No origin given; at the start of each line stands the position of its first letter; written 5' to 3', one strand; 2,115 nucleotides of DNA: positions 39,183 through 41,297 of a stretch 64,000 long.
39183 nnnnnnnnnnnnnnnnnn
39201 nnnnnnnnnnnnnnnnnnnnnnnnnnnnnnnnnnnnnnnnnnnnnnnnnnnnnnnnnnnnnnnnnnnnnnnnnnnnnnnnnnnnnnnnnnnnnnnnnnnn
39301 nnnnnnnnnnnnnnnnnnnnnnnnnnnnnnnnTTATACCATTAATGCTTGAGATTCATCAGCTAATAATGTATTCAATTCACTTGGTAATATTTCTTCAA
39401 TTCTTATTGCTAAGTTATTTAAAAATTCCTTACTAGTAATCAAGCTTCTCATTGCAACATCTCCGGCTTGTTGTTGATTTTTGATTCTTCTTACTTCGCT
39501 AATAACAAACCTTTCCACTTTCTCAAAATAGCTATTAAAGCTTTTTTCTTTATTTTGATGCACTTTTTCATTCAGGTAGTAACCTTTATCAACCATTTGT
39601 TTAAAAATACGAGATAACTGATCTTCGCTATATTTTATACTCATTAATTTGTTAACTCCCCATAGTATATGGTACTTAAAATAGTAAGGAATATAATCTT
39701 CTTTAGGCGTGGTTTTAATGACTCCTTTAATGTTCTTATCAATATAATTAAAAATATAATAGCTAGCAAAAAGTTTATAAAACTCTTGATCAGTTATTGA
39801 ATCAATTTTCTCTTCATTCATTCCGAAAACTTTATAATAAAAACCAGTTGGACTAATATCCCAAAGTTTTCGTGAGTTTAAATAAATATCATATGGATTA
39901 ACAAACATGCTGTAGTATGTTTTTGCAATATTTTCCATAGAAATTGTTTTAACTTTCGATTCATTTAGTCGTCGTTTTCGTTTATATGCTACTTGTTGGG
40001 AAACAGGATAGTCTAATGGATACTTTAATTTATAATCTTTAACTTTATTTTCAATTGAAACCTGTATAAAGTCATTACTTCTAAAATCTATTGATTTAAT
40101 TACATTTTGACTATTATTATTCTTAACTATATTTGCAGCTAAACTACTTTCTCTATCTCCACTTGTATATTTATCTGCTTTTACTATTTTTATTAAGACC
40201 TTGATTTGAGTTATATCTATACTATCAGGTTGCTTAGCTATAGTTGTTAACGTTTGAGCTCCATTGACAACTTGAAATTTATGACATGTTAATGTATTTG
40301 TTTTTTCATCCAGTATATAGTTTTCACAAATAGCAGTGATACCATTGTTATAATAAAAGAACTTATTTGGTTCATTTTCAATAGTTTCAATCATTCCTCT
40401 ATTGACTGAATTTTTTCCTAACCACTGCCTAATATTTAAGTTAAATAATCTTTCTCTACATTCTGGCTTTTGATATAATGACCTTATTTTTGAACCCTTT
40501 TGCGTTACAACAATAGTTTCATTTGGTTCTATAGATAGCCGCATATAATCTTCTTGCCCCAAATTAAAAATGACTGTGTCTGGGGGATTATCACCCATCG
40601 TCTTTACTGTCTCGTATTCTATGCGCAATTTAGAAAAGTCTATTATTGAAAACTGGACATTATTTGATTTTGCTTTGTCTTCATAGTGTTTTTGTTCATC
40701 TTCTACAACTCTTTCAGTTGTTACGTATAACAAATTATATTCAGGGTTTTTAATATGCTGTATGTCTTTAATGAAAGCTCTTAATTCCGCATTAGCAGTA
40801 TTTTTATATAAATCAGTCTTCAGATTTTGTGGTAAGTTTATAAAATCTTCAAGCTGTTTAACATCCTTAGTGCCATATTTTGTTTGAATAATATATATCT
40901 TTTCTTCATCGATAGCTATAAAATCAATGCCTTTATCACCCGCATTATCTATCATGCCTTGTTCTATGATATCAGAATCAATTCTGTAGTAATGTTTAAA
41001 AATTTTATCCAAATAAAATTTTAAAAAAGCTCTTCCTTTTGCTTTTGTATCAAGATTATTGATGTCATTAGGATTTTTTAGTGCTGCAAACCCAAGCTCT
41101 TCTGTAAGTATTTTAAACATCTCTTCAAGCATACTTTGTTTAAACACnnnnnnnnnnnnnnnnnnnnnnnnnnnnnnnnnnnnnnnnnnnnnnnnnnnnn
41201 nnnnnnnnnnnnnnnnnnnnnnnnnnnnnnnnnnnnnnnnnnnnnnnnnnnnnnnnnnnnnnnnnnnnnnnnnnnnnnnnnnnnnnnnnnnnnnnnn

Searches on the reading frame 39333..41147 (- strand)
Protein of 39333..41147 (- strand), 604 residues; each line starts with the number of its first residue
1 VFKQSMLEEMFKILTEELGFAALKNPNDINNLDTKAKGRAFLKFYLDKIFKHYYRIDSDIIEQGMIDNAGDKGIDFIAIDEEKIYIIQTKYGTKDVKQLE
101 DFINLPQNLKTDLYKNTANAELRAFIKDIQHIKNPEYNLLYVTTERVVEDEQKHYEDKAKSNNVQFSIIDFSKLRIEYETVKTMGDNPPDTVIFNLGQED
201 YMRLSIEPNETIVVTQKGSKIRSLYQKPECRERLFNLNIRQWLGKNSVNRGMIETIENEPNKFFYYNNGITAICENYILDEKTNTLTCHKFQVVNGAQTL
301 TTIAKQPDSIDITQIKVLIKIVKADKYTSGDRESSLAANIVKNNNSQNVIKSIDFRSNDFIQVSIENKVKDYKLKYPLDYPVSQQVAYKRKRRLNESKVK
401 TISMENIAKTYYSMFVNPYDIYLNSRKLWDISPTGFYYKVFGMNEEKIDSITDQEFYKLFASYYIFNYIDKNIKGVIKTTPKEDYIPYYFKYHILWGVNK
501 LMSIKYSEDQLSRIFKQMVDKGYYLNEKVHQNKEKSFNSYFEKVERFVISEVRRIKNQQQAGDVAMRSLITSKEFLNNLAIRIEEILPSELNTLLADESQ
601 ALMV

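Call 6: search_protein_families(library=pfam, proteins=[window:39333-41147:-], max_evalue=0.01)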
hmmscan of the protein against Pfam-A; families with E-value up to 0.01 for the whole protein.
window:39333-41147:- (604 aa): 1 family
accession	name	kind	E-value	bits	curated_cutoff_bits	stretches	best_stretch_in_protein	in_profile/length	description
PF10592.14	AIPR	-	3.6e-38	132.4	25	1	235-517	1-282/308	AIPR protein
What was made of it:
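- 39333..41173 (-): AIPR/AbiU1-family gene: ancestral ATG at 41173, main ORF 39333-41147 in the -1 frame. Pfam PF10592, E 3.6e-38 (call 6).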

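Call 7: search_protein_families(library=padloc, proteins=[window:39333-41147:-], max_evalue=0.01)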
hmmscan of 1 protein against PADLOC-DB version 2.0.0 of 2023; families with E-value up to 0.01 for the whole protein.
window:39333-41147:- (604 aa): 2 families
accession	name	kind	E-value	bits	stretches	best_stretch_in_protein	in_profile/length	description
PDLC02357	AbiU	-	1.2e-27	95.3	2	101-523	111-499/537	AbiU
PDLC02207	MzaE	-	9.4e-13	45.6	1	217-368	229-385/598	-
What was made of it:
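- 39333..41173 (-): PADLOC AbiU, E 1.2e-27 (call 7).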

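Call 9: find_encoding_contigs(protein=window:39333-41147:-, flank=10000, max_places=10)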
Protein window:39333-41147:- (604 aa): no gene with exactly this product is on record in the collection.

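Call 10: find_encoding_contigs(protein=window:39333-41132:-, flank=10000, max_places=10)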
Protein window:39333-41132:- (599 aa): 5 contigs read that carry it; 2 places shown.
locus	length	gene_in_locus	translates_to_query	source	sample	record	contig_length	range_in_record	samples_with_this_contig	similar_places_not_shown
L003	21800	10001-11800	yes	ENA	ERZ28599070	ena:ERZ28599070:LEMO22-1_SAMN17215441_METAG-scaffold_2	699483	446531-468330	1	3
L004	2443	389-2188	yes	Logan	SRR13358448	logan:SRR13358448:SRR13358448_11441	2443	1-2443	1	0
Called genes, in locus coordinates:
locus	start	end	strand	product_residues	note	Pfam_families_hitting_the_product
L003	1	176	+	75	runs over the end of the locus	-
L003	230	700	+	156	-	-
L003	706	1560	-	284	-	PF04055:Radical_SAM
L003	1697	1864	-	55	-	-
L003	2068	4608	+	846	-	PF00521:DNA_topoisoIV, PF03989:DNA_gyraseA_C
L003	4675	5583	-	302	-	-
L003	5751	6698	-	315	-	PF06835:LptC (faint), PF03968:LptD_N (weak)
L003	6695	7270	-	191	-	PF06835:LptC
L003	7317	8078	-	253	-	PF07963:N_methyl (weak)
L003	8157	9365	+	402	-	PF13237:Fer4_10 (faint), PF12838:Fer4_7, PF13183:Fer4_8, PF13484:Fer4_16 (weak), PF13534:Fer4_17, PF02754:CCG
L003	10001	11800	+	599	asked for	PF10592:AIPR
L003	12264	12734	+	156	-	PF03073:TspO_MBR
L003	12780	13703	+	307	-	PF03851:UvdE, PF01261:AP_endonuc_2 (weak)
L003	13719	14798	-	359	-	PF00413:Peptidase_M10, PF13414:TPR_11, PF13432:TPR_16, PF14559:TPR_19 (weak), PF21033:RMD1-3, PF13431:TPR_17 (weak), PF00515:TPR_1, PF07719:TPR_2 (weak), +7 more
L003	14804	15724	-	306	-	-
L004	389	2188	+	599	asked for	PF10592:AIPR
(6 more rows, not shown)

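Call 15: find_homologous_proteins(query=window:39333-41132:-, max_evalue=0.00001)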
Query window:39333-41132:- (599 aa): 139 proteins with E <= 0.00001 among 4737 candidates; the best 120 are listed.
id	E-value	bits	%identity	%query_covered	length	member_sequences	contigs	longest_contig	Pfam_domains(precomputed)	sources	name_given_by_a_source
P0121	0.0e+0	1324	100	100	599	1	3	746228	PF10592.15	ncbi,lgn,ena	-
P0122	0.0e+0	1104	81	100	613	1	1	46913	PF10592.15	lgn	-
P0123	1.7e-268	910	68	99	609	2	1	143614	PF10592.15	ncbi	-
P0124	5.2e-267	905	67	99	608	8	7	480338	PF10592.15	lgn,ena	-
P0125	2.3e-266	903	67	99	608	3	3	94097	PF10592.15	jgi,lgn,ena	-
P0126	3.0e-254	863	65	99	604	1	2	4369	PF10592.15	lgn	-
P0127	3.0e-254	863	65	99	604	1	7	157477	PF10592.15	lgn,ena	-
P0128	6.0e-254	862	65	98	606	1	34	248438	PF10592.15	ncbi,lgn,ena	-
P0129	1.8e-253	861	65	98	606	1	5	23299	PF10592.15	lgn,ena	-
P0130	2.1e-253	861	64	98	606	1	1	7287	PF10592.15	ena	-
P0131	3.0e-253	860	65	98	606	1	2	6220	PF10592.15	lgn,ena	-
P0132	3.0e-253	860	65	98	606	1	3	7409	PF10592.15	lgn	-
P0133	9.7e-253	858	64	98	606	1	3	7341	PF10592.15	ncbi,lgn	-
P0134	1.8e-252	857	64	98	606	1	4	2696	PF10592.15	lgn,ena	-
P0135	2.2e-252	857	65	98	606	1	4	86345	PF10592.15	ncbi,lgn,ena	-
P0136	3.1e-252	857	65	99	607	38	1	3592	PF10592.15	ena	-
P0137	2.3e-251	854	64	98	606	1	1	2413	PF10592.15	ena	-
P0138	2.9e-250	850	64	98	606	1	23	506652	PF10592.15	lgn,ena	-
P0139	4.9e-250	849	64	98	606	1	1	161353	PF10592.15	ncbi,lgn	-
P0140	5.2e-250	849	64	98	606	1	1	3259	PF10592.15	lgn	-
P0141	9.7e-250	848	64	99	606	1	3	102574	PF10592.15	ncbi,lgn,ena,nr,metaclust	ncbi:aIPR protein [Clostridium sp. CAG:306]|nr:aIPR protein [Clostridium sp. CAG:306]|metaclust:stat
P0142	2.1e-249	847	64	98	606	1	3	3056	PF10592.15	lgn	-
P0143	2.9e-249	847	64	98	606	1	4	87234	PF10592.15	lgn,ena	-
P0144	1.2e-248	845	64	98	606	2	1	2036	PF10592.15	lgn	-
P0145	5.8e-248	843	65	98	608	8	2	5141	PF10592.15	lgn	-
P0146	5.5e-247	839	64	99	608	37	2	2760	PF10592.15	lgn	-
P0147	2.4e-227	775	59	99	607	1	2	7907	PF10592.15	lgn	-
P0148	2.5e-227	774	59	99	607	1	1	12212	PF10592.15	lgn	-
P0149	2.8e-197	675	65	76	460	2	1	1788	PF10592.15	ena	-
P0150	3.0e-193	662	65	76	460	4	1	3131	PF10592.15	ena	-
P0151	1.1e-173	597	65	69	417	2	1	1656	PF10592.15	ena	-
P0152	6.6e-145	502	43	98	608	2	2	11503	PF10592.15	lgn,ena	-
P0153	1.6e-142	495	43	98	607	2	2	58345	PF10592.15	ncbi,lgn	-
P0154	3.3e-136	474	43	98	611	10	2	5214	PF10592.15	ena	-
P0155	9.2e-134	466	44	97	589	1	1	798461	PF10592.15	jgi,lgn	jgi:hypothetical protein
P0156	2.0e-127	445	41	98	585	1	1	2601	PF10592.15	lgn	-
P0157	3.6e-125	437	43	89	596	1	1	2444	PF10592.15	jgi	jgi:hypothetical protein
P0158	2.3e-124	435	41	94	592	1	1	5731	PF10592.15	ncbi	-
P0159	5.1e-124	433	42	94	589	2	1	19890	PF10592.15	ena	-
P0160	1.7e-123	432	41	97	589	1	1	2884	PF10592.15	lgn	-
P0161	1.6e-120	422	42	89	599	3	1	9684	PF10592.15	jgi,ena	-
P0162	3.1e-115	404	39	88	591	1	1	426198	PF10592.15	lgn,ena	-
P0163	1.0e-112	396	39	93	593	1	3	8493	PF10592.15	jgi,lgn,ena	-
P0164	9.3e-112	393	39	93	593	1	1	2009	PF10592.15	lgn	-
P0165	3.5e-98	348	37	96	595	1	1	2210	PF10592.15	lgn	-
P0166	6.1e-97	344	34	95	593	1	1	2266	PF10592.15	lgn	-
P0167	9.6e-96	340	46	68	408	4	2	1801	PF10592.15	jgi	jgi:hypothetical protein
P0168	9.7e-96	340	36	97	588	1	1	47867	PF10592.15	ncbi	-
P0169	1.3e-67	247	38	58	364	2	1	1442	PF10592.15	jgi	-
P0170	1.1e-46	178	28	92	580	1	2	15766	PF10592.15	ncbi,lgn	-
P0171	4.3e-38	150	30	70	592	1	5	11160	PF10592.15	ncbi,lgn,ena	-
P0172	2.6e-36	144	26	71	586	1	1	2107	PF10592.15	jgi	jgi:hypothetical protein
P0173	1.1e-33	135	28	67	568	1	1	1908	PF10592.15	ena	-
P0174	1.2e-33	135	26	70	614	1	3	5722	PF10592.15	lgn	-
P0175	1.9e-33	134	28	69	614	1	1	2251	PF10592.15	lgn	-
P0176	6.6e-30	123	28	70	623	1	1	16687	PF10592.15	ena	-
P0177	1.6e-29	122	29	65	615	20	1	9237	PF10592.15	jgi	jgi:hypothetical protein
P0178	1.7e-27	115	27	72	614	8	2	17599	PF10592.15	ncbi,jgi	jgi:hypothetical protein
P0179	1.9e-27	115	28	65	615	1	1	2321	PF10592.15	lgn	-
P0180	2.6e-27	114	27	71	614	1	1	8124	PF10592.15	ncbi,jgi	jgi:hypothetical protein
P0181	3.9e-26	110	27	66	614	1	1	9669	PF10592.15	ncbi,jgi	jgi:hypothetical protein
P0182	8.8e-25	106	30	42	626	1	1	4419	PF10592.15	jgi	jgi:hypothetical protein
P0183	8.9e-24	103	26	81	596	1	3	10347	PF10592.15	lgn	-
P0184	4.7e-23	100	25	81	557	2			PF10592.15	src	-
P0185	7.1e-23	100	27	69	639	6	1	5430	PF10592.15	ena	-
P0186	1.4e-22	99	30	52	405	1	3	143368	PF10592.15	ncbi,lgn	-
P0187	7.7e-21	93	25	85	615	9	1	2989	PF10592.15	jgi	jgi:hypothetical protein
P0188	8.3e-21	93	28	76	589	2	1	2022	PF10592.15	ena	-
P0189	1.2e-20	92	26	66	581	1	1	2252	PF10592.15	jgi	jgi:hypothetical protein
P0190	2.2e-20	91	29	51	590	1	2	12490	PF10592.15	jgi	jgi:hypothetical protein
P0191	3.9e-20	91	27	78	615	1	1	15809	PF10592.15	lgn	-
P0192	1.1e-19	89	28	56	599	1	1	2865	PF10592.15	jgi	jgi:hypothetical protein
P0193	9.0e-17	79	28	52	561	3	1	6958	PF10592.15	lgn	-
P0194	1.2e-15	76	24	61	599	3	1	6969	PF10592.15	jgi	-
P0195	3.8e-15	74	27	61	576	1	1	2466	PF10592.15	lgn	-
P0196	4.9e-15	74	27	60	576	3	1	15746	PF10592.15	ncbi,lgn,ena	-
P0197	3.8e-14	71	24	59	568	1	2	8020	PF04471.19,PF10592.15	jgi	jgi:AIPR protein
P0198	5.7e-14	70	40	23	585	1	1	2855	PF10592.15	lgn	-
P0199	7.6e-14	70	31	27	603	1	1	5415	PF10592.15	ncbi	-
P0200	8.7e-14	70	33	31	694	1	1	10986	PF22879.2,PF10592.15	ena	-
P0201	4.4e-13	67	27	52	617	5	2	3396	PF13156.13,PF10592.15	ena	-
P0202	6.8e-13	67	29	54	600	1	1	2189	PF10592.15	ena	-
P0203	9.6e-13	66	30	45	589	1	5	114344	PF10592.15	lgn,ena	-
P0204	5.7e-12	64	31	30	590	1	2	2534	PF10592.15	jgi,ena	-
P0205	1.6e-11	62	38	25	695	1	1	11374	PF22879.2,PF10592.15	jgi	-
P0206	1.6e-11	62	35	26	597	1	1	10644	PF10592.15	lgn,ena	-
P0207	1.7e-11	62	29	42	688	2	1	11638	PF22879.2,PF10592.15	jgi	jgi:hypothetical protein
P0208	1.9e-11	62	25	56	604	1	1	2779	PF10592.15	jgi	jgi:hypothetical protein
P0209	2.4e-11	62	23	79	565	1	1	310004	PF10592.15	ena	-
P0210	3.5e-11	61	35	22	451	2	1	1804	PF10592.15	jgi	jgi:hypothetical protein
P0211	4.2e-11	61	36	22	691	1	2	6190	PF22879.2,PF10592.15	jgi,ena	jgi:hypothetical protein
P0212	5.2e-11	60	35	22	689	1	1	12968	PF22879.2,PF10592.15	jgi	jgi:hypothetical protein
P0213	9.0e-11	60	27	56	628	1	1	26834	PF10592.15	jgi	-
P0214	9.4e-11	60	29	52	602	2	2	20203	PF10592.15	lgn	-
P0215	1.4e-10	59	35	23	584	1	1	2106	PF10592.15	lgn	-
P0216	1.5e-10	59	35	25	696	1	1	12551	PF22879.2,PF10592.15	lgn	-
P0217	1.5e-10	59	28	41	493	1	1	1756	PF10592.15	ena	-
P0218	2.1e-10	58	28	39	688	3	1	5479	PF22879.2,PF10592.15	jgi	jgi:hypothetical protein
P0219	3.4e-10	58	32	46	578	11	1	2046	PF10592.15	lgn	-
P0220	3.6e-10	58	29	30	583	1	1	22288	PF10592.15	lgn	-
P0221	3.8e-10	58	35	22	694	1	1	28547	PF22879.2,PF10592.15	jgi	-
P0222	4.0e-10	57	28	32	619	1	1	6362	PF10592.15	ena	-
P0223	4.3e-10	57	36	22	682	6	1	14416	PF22879.2,PF10592.15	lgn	-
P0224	5.8e-10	57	32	34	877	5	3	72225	PF22879.2,PF10592.15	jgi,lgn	jgi:hypothetical protein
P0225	8.8e-10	56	27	43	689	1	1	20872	PF22879.2,PF10592.15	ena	-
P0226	1.5e-9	56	33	22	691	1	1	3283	PF22879.2,PF10592.15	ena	-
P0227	1.8e-9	55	26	52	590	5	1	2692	PF10592.15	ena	-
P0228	1.8e-9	55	34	22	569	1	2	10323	PF10592.15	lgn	-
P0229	1.9e-9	55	36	24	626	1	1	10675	PF10592.15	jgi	jgi:hypothetical protein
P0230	2.3e-9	55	34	22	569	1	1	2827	PF10592.15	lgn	-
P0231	4.8e-9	54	35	23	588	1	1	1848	PF10592.15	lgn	-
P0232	5.1e-9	54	28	43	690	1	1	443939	PF22879.2,PF10592.15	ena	-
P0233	8.2e-9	53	34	22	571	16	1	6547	PF10592.15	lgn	-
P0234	9.0e-9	53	28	51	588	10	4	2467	PF10592.15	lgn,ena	-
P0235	9.9e-9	53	28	42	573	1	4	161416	PF10592.15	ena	-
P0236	1.2e-8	53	34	23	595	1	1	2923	PF10592.15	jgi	jgi:hypothetical protein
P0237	1.4e-8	52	28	46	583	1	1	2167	PF10592.15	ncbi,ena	-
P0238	1.7e-8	52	31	23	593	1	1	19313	PF10592.15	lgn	-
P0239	1.8e-8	52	29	39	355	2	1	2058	PF10592.15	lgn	-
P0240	2.5e-8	52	28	52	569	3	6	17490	PF10592.15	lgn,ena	-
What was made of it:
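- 39333..41173 (-): Homologues up to 81% identical (call 15).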

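Call 16: find_encoding_contigs(protein=P0122, flank=10000, max_places=4)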
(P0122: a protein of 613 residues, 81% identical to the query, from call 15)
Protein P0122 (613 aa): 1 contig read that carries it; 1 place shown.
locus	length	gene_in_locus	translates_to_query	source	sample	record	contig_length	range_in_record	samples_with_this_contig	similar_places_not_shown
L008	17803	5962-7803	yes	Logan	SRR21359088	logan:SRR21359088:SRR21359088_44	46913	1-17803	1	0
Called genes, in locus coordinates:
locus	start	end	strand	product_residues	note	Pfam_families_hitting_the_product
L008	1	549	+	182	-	?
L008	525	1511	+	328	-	PF00535:Glycos_transf_2, PF10111:Glyco_tranf_2_2, PF13641:Glyco_tranf_2_3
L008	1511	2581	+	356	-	PF00852:Glyco_transf_10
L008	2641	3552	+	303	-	PF01545:Cation_efflux, PF16916:ZT_dimer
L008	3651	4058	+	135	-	-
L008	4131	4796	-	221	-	-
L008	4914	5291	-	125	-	PF00085:Thioredoxin (weak), PF13899:Thioredoxin_7 (weak), PF13098:Thioredoxin_2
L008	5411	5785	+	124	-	-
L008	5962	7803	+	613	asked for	PF10592:AIPR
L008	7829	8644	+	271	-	PF01555:N6_N4_Mtase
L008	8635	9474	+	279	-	PF02086:MethyltransfD12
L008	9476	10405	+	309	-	PF04556:DpnII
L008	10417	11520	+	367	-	PF03235:GmrSD_N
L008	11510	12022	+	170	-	-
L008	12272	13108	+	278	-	-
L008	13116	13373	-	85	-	-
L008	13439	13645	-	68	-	PF13560:HTH_31, PF12844:HTH_19, PF01381:HTH_3, PF13443:HTH_26 (weak)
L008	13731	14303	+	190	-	-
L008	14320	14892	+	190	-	PF27000:PH_gly_zipper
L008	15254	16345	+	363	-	PF00196:GerE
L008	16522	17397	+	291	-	-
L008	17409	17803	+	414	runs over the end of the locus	-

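Call 17: find_encoding_contigs(protein=P0124, flank=10000, max_places=6)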
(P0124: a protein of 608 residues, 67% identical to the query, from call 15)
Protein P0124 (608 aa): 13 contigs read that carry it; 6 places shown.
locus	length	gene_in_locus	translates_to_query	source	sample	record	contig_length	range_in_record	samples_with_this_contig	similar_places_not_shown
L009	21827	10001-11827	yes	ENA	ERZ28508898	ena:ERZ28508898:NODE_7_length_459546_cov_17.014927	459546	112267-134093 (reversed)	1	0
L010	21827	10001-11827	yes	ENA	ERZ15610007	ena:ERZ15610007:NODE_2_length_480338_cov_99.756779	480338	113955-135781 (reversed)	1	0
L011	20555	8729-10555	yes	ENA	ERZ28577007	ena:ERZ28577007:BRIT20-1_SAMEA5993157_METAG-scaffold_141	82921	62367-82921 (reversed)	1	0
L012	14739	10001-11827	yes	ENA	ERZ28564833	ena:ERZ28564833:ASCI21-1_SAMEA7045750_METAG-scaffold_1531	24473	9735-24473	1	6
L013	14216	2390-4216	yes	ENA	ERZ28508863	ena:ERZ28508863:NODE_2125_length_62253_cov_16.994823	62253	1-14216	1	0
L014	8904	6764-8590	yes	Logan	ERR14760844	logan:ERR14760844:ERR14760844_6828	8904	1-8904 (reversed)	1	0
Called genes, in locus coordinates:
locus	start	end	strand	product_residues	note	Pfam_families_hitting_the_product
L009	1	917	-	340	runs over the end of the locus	-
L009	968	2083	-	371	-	PF24624:Int_N (weak), PF14659:Phage_int_SAM_3, PF00589:Phage_integrase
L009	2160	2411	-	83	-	-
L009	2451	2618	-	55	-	PF12728:HTH_17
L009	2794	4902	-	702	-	PF22548:AEP-TOTE (weak), PF13481:AAA_25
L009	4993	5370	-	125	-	-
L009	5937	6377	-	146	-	-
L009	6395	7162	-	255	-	PF14903:WG_beta_rep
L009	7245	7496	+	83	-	PF13560:HTH_31 (weak), PF12844:HTH_19, PF13443:HTH_26 (weak), PF01381:HTH_3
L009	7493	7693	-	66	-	-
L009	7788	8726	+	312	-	PF18928:DUF5677 (weak)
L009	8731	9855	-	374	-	PF13784:Fic_N, PF02661:Fic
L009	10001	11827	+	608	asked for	PF10592:AIPR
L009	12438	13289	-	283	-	-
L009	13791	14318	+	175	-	PF02870:Methyltransf_1N (weak), PF01035:DNA_binding_1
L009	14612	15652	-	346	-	-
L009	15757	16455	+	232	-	PF04973:NMN_transporter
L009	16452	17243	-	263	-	-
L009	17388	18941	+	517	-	PF00083:Sugar_tr, PF07690:MFS_1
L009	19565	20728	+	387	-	PF04389:Peptidase_M28 (weak), PF01546:Peptidase_M20, PF07687:M20_dimer (weak)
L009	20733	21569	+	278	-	-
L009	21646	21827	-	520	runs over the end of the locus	PF00083:Sugar_tr, PF05977:MFS_3 (weak), PF07690:MFS_1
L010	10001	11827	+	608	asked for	PF10592:AIPR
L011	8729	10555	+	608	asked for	PF10592:AIPR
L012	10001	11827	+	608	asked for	PF10592:AIPR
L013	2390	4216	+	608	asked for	PF10592:AIPR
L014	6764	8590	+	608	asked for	PF10592:AIPR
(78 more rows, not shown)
